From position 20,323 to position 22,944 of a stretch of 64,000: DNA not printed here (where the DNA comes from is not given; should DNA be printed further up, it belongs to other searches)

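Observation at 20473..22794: GRE-fold protein missing both radical residues, with no activase in the window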

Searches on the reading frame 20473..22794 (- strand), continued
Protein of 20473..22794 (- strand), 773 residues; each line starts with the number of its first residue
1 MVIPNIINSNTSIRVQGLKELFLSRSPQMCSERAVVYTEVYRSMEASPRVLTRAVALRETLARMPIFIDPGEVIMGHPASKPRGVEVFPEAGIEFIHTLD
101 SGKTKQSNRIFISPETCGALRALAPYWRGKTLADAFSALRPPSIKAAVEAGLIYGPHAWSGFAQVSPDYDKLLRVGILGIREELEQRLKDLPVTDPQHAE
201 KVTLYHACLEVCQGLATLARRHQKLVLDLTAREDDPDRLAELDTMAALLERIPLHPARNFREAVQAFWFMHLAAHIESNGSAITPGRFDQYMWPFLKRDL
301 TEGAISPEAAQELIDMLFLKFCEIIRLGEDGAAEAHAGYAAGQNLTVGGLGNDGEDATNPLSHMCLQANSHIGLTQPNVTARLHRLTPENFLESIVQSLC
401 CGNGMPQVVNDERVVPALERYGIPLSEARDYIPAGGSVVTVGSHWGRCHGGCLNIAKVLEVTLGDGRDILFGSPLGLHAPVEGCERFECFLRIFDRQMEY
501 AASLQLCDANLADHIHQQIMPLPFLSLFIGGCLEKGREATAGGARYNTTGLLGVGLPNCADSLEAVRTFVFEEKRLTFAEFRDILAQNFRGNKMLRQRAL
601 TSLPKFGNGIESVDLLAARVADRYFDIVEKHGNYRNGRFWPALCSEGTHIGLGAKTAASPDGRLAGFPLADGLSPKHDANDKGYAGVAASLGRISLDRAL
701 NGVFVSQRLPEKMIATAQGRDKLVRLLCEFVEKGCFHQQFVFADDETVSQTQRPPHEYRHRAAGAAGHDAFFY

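Call 57: find_related_loci(query=P0001, collection=metagenome_contigs, flank=6000)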
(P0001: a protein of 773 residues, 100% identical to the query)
Query P0001 (773 aa) in metagenome_contigs; peptide patterns used: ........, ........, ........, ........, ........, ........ (x = any residue, [..] = any of these).
161 stretches matched a pattern; 90 encode a relative of the query (tblastn E <= 1e-3); the best 80 are kept; 80 distinct loci.
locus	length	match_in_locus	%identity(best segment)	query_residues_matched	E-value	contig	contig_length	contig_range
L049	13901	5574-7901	36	8-772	4e-146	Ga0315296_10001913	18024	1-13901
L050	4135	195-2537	31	14-772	3e-122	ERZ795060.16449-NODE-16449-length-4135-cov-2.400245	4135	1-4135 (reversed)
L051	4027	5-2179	33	32-772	2e-114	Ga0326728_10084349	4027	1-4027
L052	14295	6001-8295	30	14-772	6e-109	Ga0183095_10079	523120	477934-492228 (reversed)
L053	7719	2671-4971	31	14-772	9e-108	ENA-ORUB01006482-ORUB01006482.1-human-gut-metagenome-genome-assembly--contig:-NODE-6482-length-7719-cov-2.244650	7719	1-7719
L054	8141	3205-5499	31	14-772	7e-108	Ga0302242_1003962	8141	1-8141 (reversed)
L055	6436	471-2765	30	14-772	1e-106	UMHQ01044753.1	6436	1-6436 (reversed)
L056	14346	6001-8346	30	1-772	2e-105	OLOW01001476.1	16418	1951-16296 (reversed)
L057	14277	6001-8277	31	20-772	1e-105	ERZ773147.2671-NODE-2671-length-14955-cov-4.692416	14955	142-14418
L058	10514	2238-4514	31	20-772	4e-104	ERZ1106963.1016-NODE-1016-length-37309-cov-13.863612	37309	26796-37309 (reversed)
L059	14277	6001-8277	31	20-772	5e-104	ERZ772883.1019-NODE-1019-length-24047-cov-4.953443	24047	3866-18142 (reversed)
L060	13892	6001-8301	30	14-772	4e-104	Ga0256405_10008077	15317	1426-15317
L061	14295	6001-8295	30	14-772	9e-103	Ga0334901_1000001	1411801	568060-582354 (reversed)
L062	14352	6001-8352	30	4-772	3e-102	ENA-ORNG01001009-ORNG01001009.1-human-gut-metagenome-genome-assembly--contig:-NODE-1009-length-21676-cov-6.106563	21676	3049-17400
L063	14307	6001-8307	30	12-772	3e-102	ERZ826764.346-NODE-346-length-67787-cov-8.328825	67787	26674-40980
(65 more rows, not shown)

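Call 74: list_cluster_members(proteins=[P0001, P0125, P0241])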
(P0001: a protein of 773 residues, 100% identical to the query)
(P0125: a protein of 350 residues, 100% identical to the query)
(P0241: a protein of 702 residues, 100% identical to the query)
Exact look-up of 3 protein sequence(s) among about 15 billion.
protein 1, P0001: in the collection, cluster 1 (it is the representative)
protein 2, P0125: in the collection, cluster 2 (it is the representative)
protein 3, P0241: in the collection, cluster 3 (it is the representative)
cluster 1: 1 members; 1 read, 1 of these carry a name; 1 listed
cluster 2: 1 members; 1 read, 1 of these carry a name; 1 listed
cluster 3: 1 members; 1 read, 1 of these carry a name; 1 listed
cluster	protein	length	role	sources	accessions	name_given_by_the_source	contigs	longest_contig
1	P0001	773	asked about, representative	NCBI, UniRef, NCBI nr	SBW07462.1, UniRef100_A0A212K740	putative Formate acetyltransferase 2 [uncultured delta proteobacterium] | Putative Formate acetyltransferase 2 n=1 Tax=uncultured delta proteobacterium TaxID=34034 ...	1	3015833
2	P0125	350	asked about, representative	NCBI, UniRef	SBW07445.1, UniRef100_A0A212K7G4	Succinate-semialdehyde dehydrogenase (acetylating) (fragment) [uncultured delta ... | Succinate-semialdehyde dehydrogenase (Acetylating) n=1 Tax=uncultured delta ...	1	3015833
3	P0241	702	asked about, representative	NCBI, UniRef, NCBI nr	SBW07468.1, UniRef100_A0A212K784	conserved hypothetical protein [uncultured delta proteobacterium] | Uncharacterized protein n=1 Tax=uncultured delta proteobacterium TaxID=34034 ...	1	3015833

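Call 82: predict_structure(alignment_id=A1)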
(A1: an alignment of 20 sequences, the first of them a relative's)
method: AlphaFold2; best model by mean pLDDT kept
length: 773 residues; sequences in the alignment: 20
mean_pLDDT: 84.7   pTM: 0.87
mean pLDDT of the five models: 84.7, 84.1, 82.1, 81.0, 80.9
residues with pLDDT >= 90: 432; 70-90: 219; 50-70: 73; < 50: 49
segments of 3 or more residues with pLDDT < 50: 101-107, 331-340, 646-649, 751-773
pLDDT, mean of each block of 10 residues (from residue 1): 57 93 85 95 95 97 92 88 84 69 51 88 91 89 92 69 73 96 97 95 97 95 95 94 93 96 95 82 83 97 95 94 66 44 82 93 93 81 94 90 79 92 91 75 77 91 93 91 94 97 94 90 91 92 90 89 97 95 94 92 89 95 95 91 60 80 81 62 79 85 70 82 90 81 60 43 33 28
secondary structure, 60 per line:
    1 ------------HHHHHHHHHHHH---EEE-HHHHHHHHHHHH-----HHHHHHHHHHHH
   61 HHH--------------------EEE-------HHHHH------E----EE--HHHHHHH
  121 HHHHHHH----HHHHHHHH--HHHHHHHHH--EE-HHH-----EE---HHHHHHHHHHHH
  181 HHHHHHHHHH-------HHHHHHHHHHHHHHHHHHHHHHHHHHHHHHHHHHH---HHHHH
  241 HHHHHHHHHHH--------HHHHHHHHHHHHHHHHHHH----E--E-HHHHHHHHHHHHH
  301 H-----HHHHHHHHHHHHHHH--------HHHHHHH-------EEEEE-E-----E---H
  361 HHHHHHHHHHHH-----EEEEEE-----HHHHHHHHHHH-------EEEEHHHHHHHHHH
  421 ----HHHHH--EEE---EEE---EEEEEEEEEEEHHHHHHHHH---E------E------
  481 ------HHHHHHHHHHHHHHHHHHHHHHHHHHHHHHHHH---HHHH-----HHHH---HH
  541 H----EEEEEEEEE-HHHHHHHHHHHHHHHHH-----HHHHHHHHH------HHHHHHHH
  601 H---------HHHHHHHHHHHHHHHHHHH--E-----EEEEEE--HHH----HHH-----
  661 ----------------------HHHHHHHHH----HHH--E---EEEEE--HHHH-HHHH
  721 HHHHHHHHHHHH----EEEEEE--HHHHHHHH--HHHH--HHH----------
elements in order (helices of 4 or more, strands of 3 or more residues): H13-24 E28-30 H32-43 H49-63 E84-86 H94-98 H114-127 H132-139 H142-150 H169-190 H198-232 H236-251 H260-278 H288-301 H307-321 H330-336 E344-348 H360-372 E378-383 H389-399 E407-410 H411-420 H425-429 E432-434 E438-440 E444-454 H455-463 H487-519 H523-526 H532-535 E546-554 H556-572 H578-586 H593-601 H611-629 E638-643 H683-691 E705-709 H712-715 H717-732 E737-742 H745-752 H755-758
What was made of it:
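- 20479..20514 (-): Degenerate Gly loop, residues 761-772 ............, in place of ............. Model pLDDT below 50 at 751-773 (call 82).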

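Call 84: fold_search(model_id=the predicted structure, library=pdb)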
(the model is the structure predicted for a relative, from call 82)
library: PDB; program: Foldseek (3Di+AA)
matches with E <= 10: 198; with E <= 0.001: 71
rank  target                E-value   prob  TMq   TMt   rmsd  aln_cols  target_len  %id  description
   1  9rcp_B                1.1e-58  1.00  0.92  0.90   2.4       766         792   33  1,2-propanediol dehydratase with 0.1 % 1,3-propanediol additive (released 2025-06-11)
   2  9rco_A                1.3e-57  1.00  0.92  0.90   2.5       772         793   33  1,2-propanediol dehydratase with 0.1 % glycerol additive (released 2025-06-11)
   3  1r8w_A                1.8e-57  1.00  0.92  0.91   2.3       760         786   33  Native structure of the B12-independent glycerol dehydratase from clostridium butyricum (released 2004-06-01)
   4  5i2g_B                1.5e-56  1.00  0.93  0.90   2.2       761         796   32  1,2-propanediol Dehydration in Roseburia inulinivorans; Structural Basis for Substrate and Enantiomer Selectivity (released 2016-06-01)
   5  9rcp_C                3.5e-56  1.00  0.93  0.90   2.3       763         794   33  1,2-propanediol dehydratase with 0.1 % 1,3-propanediol additive (released 2025-06-11)
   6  9rcq_A                5.5e-56  1.00  0.93  0.88   2.3       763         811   33  1,2-propanediol dehydratase with no ligand additives (released 2025-06-11)
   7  5i2g_A                1.0e-55  1.00  0.92  0.90   2.3       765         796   32  1,2-propanediol Dehydration in Roseburia inulinivorans; Structural Basis for Substrate and Enantiomer Selectivity (released 2016-06-01)
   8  5i2a_A                3.8e-55  1.00  0.93  0.86   2.2       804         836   30  1,2-propanediol Dehydration in Roseburia inulinivorans; Structural Basis for Substrate and Enantiomer Selectivity (released 2016-06-01)
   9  5i2a_B                1.5e-54  1.00  0.93  0.86   2.3       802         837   30  1,2-propanediol Dehydration in Roseburia inulinivorans; Structural Basis for Substrate and Enantiomer Selectivity (released 2016-06-01)
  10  5a0u_A                4.8e-54  1.00  0.91  0.89   2.6       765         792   30  Structure of CutC choline lyase choline bound form from Klebsiella pneumoniae. (released 2015-07-29)
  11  9ht9_A                9.5e-54  1.00  0.92  0.89   2.5       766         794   27  CutC in complex with inhibitor1 (released 2026-01-14)
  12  5fau_B                4.0e-53  1.00  0.92  0.89   2.5       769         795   27  wild-type choline TMA lyase in complex with choline (released 2016-09-28)
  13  5kdp_A                5.0e-53  1.00  0.91  0.88   2.6       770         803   27  E491A mutant of choline TMA-lyase (released 2016-09-28)
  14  5a0u_B                6.0e-53  1.00  0.91  0.89   2.6       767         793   30  Structure of CutC choline lyase choline bound form from Klebsiella pneumoniae. (released 2015-07-29)
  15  9r0v_C                8.7e-53  1.00  0.92  0.89   2.7       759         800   28  CutC IN COMPLEX WITH Inhibitor (released 2026-02-11)
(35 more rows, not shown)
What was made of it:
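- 20473..22794 (-): GRE1*: 773-aa radical-dead PFL2-type GRE-fold ORF (SBW07462.1). AF2 model pLDDT 84.7, TM 0.92 to diol-dehydratase GREs (calls 82, 84).
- On Glycyl radical enzyme superfamily (PFL2 / 1,2-eliminase branch): AF2 model pTM 0.87, TM 0.92-0.93 to 1R8W, 5I2G and 9RCP (calls 82, 84).
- The GRE fold is confidently predicted outside the Gly loop (calls 82, 84).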
